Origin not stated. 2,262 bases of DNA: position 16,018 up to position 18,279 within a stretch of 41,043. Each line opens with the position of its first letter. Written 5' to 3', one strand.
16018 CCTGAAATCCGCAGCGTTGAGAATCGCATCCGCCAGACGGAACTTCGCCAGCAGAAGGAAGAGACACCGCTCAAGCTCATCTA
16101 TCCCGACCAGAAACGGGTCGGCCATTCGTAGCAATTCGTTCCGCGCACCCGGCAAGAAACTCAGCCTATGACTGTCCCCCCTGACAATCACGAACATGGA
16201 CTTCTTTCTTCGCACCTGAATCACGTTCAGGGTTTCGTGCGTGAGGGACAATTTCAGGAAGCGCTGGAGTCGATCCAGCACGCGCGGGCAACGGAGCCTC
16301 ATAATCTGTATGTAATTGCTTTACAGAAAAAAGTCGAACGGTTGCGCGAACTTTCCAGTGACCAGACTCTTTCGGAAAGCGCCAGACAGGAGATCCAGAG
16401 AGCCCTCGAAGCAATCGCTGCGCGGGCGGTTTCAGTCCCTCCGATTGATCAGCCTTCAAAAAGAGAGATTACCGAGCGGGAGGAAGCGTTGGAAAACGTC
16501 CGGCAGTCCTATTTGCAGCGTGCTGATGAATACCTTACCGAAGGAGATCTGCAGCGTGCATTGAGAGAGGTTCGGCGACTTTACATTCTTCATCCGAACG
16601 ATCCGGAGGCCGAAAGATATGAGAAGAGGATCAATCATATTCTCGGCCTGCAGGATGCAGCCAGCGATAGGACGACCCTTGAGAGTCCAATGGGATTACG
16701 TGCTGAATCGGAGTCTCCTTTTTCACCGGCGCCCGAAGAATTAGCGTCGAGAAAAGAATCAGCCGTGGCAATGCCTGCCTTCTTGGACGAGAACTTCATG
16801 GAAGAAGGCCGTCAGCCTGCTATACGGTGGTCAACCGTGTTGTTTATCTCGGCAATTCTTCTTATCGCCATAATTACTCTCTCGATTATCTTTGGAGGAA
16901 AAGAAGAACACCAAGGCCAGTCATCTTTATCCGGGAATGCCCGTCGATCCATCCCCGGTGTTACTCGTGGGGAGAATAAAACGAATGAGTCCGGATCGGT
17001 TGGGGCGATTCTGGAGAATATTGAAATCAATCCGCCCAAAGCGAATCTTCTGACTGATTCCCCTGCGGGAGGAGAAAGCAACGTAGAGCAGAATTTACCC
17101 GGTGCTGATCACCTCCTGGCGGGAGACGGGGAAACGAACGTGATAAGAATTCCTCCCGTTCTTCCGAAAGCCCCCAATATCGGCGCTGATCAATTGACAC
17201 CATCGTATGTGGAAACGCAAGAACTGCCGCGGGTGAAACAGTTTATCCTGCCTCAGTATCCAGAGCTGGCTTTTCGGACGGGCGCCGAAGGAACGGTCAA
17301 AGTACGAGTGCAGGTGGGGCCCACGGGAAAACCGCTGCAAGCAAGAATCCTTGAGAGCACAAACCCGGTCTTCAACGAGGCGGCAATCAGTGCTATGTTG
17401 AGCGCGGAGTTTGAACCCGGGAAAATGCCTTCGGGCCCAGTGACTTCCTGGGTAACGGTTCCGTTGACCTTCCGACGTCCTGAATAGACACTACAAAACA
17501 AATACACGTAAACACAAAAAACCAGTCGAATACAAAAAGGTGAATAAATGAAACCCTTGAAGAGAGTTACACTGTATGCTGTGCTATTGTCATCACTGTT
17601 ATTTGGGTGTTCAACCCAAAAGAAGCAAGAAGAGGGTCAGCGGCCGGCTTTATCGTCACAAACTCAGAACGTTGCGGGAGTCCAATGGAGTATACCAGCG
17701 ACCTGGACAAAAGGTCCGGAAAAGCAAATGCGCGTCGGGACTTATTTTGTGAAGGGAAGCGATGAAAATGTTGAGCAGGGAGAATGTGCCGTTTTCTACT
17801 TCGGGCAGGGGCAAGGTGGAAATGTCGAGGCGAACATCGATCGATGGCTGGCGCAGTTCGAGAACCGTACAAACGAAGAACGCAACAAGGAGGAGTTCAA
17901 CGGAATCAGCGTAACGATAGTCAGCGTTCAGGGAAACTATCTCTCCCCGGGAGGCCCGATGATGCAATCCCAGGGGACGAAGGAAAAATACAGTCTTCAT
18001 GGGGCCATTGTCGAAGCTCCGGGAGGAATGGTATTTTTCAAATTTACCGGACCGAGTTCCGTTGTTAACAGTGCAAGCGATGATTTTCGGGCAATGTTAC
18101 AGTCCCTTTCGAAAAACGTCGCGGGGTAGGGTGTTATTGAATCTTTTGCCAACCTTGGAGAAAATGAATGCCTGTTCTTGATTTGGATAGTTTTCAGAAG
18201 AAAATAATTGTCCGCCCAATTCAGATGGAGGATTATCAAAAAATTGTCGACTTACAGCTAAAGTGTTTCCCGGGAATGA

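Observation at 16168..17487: TonB-family protein whose cytoplasmic tail is about 220 aa and shares its repeat unit with the preceding gene; no exbBD nearby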

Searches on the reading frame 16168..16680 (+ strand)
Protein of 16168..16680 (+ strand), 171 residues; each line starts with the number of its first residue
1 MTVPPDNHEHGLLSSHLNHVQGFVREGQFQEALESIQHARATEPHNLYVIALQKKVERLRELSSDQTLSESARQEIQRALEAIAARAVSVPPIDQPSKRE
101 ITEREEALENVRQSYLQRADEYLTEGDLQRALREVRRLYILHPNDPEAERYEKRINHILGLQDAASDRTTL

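Call 55: predict_structure(alignment_id=A4)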
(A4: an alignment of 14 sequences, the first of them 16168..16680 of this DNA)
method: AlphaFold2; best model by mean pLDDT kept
length: 171 residues; sequences in the alignment: 14
mean_pLDDT: 83.7   pTM: 0.47
mean pLDDT of the five models: 83.7, 83.4, 80.5, 79.7, 78.9
residues with pLDDT >= 90: 67; 70-90: 81; 50-70: 16; < 50: 7
segments of 3 or more residues with pLDDT < 50: 1-5
pLDDT, mean of each block of 10 residues (from residue 1): 51 86 90 91 84 91 87 86 79 58 86 94 94 94 90 92 74 51
secondary structure, 60 per line:
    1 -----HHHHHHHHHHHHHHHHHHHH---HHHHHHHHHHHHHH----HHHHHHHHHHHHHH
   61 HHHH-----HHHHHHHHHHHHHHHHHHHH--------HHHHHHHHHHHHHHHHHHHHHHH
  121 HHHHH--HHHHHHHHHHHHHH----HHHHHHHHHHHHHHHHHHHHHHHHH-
elements in order: H6-25 H29-42 H47-64 H70-89 H98-125 H128-141 H146-170

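Call 59: fold_search(model_id=the predicted structure, library=pdb)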
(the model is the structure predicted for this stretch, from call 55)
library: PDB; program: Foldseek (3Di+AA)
matches with E <= 10: 687; with E <= 0.001: 0
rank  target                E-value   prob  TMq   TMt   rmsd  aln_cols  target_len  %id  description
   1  2nc9_MODEL_1_A        4.6e-02  0.99  0.31  0.40  15.1       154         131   16  Apo solution structure of Hop TPR2A (released 2017-03-29)
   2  6fd7_MODEL_1_A        6.0e-02  0.98  0.29  0.39  15.8       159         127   17  NMR structure of the first TPR domain of the human RPAP3 protein (released 2018-08-01)
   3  8ump_A                6.7e-02  0.98  0.26  0.37  15.2       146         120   14  T33-ml35 - Designed Tetrahedral Protein Cage Using Machine Learning Algorithms (released 2023-11-15)
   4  7obe_A                9.1e-02  0.97  0.29  0.11  15.3       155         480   15  X-ray structure of the phosphatase PAPP5 from Arabidopsis thaliana (released 2021-06-09)
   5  6gxz_C                1.0e-01  0.98  0.29  0.32  15.6       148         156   16  Crystal structure of the human RPAP3(TPR2)-PIH1D1(CS) complex (released 2018-08-08)
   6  1qz2_A                1.3e-01  0.96  0.32  0.20  16.8       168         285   13  Crystal Structure of FKBP52 C-terminal Domain complex with the C-terminal peptide MEEVD of Hsp90 (released 2004-06-22)
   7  1na0_A                1.5e-01  0.95  0.27  0.38  15.2       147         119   14  Design of Stable alpha-Helical Arrays from an Idealized TPR Motif (released 2003-06-03)
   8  6gxz_A                1.6e-01  0.97  0.30  0.34  15.5       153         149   15  Crystal structure of the human RPAP3(TPR2)-PIH1D1(CS) complex (released 2018-08-08)
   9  4zlh_B                1.7e-01  0.90  0.32  0.17  13.9       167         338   12  Structure of the LapB cytoplasmic domain at 2 angstroms (released 2015-11-11)
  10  3pe4_C                1.9e-01  0.91  0.26  0.07  15.0       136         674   15  Structure of human O-GlcNAc transferase and its complex with a peptide substrate (released 2011-01-19)
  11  6v8e_B                1.9e-01  0.89  0.26  0.37  15.3       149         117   12  Computationally designed C3-symmetric homotrimer from TPR repeat protein (released 2020-08-12)
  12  8re8_A                1.9e-01  0.89  0.28  0.12  15.1       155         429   17  Aspartyl/Asparaginyl beta-hydroxylase (AspH) R688Q variant in complex with Mn, (3R)-methyl-2-oxoglutarate and a Factor (released 2024-12-18)
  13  5bnw_A                1.9e-01  0.84  0.24  0.07  15.3       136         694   15  The active site of O-GlcNAc transferase imposes constraints on substrate sequence (released 2015-08-05)
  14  6fdp_MODEL_1_A        2.0e-01  0.97  0.30  0.42  15.0       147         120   15  NMR structure of the second TPR domain of the human RPAP3 protein in complex with HSP90 peptide DTSRMEEVD (released 2018-08-01)
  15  4cgv_B                2.0e-01  0.94  0.29  0.39  15.3       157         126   14  First TPR of Spaghetti (RPAP3) bound to HSP90 peptide SRMEEVD (released 2014-05-14)
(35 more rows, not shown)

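Call 64: search_solved_structures(query=A4, max_evalue=1)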
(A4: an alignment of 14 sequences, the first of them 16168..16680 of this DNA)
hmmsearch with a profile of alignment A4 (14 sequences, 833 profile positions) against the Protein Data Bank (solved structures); distinct sequences matched with E-value up to 1: 35.
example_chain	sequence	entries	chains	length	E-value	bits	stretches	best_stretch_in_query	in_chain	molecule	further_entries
8ump_A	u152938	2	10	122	7.1e-05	24.4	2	634-661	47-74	T33-ml35-redesigned-TPR-domain-fold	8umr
8bu0_A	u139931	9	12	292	0.0001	23.9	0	635-796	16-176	Consensus tetratricopeptide repeat protein | Crystal structure of an 8-repeat consensus TPR superhelix with Zinc. | Monomer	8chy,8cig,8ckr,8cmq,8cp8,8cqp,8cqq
7obi_A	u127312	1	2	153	0.00013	23.5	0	771-799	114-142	CTPR-rv4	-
5mgx_E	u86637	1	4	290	0.0013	20.3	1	678-809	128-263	Peptidyl-prolyl cis-trans isomerase FKBP8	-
1na0_A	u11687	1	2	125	0.0017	19.9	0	635-662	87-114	designed protein CTPR3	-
3kd7_A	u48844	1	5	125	0.0026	19.2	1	139-175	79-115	CTPR390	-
8ouw_4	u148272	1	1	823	0.01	17.2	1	545-713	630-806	DNA replication licensing factor mcm-4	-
1na3_A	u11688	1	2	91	0.012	17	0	635-662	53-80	designed protein CTPR2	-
5fzr_A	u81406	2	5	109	0.015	16.7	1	23-107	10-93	DESIGNED TPR PROTEIN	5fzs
4gco_A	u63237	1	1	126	0.017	16.5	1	631-725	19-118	Protein STI-1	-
8ch0_A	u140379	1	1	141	0.02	16.3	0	635-720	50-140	Consensus tetratricopeptide repeat protein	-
2fo7_A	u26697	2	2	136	0.02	16.3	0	635-660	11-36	SYNTHETIC CONSENSUS TPR PROTEIN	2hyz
5hrz_A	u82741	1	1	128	0.028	15.8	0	635-663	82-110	TPR domain protein 1na0C3_3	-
6v8e_A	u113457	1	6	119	0.029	15.8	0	635-662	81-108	Designed protein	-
4cgv_A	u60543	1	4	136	0.042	15.2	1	568-677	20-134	RNA POLYMERASE II-ASSOCIATED PROTEIN 3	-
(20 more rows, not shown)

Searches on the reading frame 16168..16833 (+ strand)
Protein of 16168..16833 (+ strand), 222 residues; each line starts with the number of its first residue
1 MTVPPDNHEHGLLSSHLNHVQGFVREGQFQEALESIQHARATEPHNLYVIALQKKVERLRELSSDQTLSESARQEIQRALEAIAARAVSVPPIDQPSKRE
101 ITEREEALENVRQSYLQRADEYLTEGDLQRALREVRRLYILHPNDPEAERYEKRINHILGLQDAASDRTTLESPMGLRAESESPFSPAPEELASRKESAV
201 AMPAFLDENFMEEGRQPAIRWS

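Call 22: find_homologous_proteins(query=window:16168-16833:+, max_evalue=0.001)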
Query window:16168-16833:+: 1355 candidates shared short words with the query, none scored E <= 0.001.

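Call 31: search_protein_representatives(protein=window:16168-16833:+)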
Query: 222 residues. Proteins with E-value up to 0.001 (for the whole library): 226; up to 1e-10: 101; up to 1e-30: 1. The best 150 are listed.
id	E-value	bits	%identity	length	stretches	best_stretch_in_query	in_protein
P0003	9.7e-100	349.2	77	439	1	1-222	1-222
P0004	2.1e-27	113.1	45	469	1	14-168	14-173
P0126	1.2e-24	104.1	39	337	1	13-191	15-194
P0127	5.1e-24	102.0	42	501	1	11-166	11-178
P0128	7.3e-21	91.7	34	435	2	1-185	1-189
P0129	1.3e-20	90.9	34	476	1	1-190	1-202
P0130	1.3e-20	90.9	32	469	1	4-217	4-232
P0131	7.6e-20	88.4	36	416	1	7-167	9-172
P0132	1.2e-19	87.7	37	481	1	8-196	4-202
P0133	1.6e-19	87.4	34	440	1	15-190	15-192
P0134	2.2e-19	86.9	35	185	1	9-164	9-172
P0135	2.7e-19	86.6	35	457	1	7-177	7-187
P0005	3.8e-19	86.1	36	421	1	13-169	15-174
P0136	1.1e-18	84.6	35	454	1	13-203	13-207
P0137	1.7e-18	84.0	37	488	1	10-166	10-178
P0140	4.6e-18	82.6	38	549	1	11-175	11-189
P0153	7.1e-16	75.4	34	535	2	18-189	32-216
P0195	5.9e-12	62.7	29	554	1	13-181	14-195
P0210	4.6e-11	59.7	26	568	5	100-158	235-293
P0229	2.2e-09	54.3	26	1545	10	17-156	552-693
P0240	1.8e-08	51.3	31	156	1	24-148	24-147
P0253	5.6e-08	49.7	27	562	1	8-172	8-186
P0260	1.9e-07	48.0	31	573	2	11-88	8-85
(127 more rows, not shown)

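Call 35: list_cluster_members(proteins=[P0127, P0140, P0153, P0195, P0229, P0253, P0134, P0240, P0210, P0260])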
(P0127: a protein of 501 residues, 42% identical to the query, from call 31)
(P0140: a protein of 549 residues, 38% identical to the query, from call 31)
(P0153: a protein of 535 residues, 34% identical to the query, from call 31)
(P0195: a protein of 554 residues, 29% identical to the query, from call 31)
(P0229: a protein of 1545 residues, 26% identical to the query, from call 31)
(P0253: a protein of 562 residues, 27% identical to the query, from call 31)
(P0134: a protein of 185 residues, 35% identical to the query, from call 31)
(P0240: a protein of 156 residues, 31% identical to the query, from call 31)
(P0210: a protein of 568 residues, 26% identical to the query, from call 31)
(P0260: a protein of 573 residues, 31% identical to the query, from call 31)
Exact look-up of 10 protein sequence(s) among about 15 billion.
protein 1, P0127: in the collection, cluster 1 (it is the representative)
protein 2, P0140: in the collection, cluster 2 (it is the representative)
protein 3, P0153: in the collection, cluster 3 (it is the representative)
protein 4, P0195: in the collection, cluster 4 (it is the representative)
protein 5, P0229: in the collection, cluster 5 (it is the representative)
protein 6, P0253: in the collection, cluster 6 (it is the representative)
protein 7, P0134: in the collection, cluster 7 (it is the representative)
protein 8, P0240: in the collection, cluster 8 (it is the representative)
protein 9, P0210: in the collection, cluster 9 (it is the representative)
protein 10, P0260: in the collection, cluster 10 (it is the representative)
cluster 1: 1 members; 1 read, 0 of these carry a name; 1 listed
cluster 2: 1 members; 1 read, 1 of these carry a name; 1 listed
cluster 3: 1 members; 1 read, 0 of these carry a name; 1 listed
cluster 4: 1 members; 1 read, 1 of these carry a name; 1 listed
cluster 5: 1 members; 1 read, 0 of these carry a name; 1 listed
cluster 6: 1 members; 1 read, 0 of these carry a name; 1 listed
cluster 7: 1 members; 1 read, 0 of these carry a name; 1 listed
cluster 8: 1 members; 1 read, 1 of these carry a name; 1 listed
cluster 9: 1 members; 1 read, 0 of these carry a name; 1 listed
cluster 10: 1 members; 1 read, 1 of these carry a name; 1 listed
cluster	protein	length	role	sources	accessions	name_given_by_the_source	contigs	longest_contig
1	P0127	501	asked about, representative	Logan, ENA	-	-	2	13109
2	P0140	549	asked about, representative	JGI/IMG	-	TonB family protein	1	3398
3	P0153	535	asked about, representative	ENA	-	-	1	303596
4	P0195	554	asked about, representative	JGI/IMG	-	TonB family protein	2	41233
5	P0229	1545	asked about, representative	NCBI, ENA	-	-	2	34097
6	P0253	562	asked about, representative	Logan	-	-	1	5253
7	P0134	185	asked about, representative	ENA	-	-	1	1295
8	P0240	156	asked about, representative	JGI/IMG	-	methionyl-tRNA synthetase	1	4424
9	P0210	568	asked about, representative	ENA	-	-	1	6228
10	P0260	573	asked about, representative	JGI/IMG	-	protein TonB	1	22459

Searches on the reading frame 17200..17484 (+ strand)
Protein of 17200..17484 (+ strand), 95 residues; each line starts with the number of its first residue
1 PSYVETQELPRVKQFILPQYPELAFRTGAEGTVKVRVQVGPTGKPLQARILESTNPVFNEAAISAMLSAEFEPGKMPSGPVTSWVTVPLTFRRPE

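Call 65: search_solved_structures(query=window:17200-17484:+, max_evalue=0.01, show_alignments=1)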
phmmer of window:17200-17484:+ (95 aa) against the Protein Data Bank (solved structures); distinct sequences matched with E-value up to 0.01: 10.
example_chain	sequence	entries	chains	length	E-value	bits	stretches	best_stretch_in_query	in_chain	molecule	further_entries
1u07_A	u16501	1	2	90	2.3e-05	27.9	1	10-82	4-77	TonB protein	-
2gsk_B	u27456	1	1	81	2.4e-05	27.8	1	13-82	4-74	protein TONB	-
1xx3_A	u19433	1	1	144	3.1e-05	27.5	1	10-82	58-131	TonB protein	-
2grx_C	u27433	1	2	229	0.00021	24.8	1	10-82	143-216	Protein tonB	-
9ddo_F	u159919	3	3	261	0.00021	24.8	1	10-82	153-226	Protein TonB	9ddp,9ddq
8rd6_A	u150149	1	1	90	0.0015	22.1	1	10-83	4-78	Protein TonB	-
2k9k_A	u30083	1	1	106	0.0055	20.3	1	16-75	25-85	TonB2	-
6i97_D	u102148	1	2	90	0.0056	20.3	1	17-82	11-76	Protein TonB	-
6fip_A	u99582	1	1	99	0.0067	20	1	17-82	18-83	Protein TonB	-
1ihr_A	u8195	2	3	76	0.0088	19.6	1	28-82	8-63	TonB protein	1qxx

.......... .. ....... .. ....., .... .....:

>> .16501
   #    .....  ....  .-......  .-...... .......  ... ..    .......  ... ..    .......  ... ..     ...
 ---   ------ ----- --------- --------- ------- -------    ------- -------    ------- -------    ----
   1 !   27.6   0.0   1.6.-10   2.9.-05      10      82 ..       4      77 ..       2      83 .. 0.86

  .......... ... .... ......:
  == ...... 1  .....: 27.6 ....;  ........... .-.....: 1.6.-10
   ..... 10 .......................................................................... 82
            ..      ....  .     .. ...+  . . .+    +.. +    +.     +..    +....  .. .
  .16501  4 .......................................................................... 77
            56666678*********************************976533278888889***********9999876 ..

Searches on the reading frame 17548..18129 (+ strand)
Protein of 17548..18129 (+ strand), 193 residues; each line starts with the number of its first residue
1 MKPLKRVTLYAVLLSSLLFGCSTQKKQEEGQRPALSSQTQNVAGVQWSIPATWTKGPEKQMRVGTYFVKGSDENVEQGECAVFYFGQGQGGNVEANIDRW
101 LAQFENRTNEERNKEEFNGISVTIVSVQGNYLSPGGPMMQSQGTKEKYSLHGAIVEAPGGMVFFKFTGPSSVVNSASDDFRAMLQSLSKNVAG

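Call 3: search_protein_families(library=pfam, proteins=[window:17548-18129:+], max_evalue=0.1)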
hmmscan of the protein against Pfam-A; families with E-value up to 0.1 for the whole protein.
window:17548-18129:+ (193 aa): 2 families
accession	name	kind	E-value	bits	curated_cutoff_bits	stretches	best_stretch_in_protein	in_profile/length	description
PF20009.4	GEVED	-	0.036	15.3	24.4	1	28-87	17-71/78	GEVED domain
PF20101.4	DUF6491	-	0.062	13.8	27.5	1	5-42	2-39/138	Family of unknown function (DUF6491)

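Call 4: search_protein_families(library=ncbifam, proteins=[window:17548-18129:+], max_evalue=0.1)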
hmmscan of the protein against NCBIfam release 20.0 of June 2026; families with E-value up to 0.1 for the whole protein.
window:17548-18129:+ (193 aa): 0 families
